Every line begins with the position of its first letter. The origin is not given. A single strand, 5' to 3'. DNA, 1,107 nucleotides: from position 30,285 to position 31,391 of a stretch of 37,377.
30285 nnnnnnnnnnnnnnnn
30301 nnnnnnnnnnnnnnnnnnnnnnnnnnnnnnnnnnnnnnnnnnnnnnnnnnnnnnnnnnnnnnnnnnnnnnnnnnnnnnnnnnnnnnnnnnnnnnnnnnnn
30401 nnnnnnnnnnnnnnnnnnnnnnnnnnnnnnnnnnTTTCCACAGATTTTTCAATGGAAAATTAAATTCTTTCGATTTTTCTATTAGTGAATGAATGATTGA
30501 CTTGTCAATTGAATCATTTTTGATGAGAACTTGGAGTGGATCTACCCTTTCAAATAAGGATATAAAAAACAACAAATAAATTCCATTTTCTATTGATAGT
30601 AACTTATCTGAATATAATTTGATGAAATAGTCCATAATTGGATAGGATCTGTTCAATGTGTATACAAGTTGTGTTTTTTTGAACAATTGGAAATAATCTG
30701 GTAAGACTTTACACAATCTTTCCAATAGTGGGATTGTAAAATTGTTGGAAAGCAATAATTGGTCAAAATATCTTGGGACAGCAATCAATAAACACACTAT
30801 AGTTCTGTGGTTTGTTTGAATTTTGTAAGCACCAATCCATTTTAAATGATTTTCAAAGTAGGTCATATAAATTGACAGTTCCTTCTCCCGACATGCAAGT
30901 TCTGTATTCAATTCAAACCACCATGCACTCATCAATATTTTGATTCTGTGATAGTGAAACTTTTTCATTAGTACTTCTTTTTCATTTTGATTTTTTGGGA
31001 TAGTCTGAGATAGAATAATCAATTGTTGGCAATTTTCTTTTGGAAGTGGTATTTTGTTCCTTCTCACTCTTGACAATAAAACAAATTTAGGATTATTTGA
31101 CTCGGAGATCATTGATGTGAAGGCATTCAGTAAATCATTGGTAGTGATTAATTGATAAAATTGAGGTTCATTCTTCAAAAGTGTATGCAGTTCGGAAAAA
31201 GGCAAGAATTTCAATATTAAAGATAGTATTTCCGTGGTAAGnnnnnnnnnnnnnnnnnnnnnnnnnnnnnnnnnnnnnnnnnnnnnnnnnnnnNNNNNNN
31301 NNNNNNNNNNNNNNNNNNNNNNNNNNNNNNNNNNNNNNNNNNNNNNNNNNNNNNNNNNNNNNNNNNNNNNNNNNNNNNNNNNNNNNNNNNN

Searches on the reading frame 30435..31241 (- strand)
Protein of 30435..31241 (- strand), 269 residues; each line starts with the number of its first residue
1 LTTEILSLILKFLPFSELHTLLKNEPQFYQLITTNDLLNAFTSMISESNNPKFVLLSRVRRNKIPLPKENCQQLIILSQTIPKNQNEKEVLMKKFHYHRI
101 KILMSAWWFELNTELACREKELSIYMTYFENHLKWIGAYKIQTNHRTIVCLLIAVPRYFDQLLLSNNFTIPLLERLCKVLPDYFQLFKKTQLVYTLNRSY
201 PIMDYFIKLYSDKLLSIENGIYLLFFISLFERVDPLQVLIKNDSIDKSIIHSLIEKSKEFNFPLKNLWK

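Call 13: search_protein_families(library=pfam, proteins=[window:30435-31241:-], max_evalue=0.1)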
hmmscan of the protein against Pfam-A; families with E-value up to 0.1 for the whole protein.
window:30435-31241:- (269 aa): 0 families

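Call 14: find_homologous_proteins(query=window:30435-31241:-)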
Query window:30435-31241:-: 760 candidates shared short words with the query, none scored E <= 0.001.

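Call 42: search_protein_representatives(protein=window:30435-31241:-)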
Query: 269 residues. Proteins with E-value up to 0.001 (for the whole library): 2; up to 1e-10: 2; up to 1e-30: 1. The best 2 are listed.
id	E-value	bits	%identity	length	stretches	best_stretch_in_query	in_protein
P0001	6.6e-45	170.2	45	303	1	2-268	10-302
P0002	6.4e-28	114.5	38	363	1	1-240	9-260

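Call 44: list_cluster_members(proteins=[P0001, P0002])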
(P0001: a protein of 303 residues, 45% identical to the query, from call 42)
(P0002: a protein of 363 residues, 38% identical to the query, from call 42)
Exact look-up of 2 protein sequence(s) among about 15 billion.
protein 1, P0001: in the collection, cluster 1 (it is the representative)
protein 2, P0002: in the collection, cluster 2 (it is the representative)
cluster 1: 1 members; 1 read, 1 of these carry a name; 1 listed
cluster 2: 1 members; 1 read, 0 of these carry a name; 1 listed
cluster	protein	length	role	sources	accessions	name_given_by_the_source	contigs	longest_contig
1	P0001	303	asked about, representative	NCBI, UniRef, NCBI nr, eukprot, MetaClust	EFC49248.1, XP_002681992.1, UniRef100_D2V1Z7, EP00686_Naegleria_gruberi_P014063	predicted protein [Naegleria gruberi] | Predicted protein n=1 Tax=Naegleria gruberi TaxID=5762 RepID=D2V1Z7_NAEGR | uncharacterized protein NAEGRDRAFT_62750 [Naegleria gruberi]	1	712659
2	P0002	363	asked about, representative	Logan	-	-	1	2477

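Call 45: find_encoding_contigs(protein=P0001, flank=10000, max_places=4)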
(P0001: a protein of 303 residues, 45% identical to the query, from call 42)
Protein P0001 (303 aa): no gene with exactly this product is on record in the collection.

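Call 46: find_encoding_contigs(protein=P0002, flank=10000, max_places=4)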
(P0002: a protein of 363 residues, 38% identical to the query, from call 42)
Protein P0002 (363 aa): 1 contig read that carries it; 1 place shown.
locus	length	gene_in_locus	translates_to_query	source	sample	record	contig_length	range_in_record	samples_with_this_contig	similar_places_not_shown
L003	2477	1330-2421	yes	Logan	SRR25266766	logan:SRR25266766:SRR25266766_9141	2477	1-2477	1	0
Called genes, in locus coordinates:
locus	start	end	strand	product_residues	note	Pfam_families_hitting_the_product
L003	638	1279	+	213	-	-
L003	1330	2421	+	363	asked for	-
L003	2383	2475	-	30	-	?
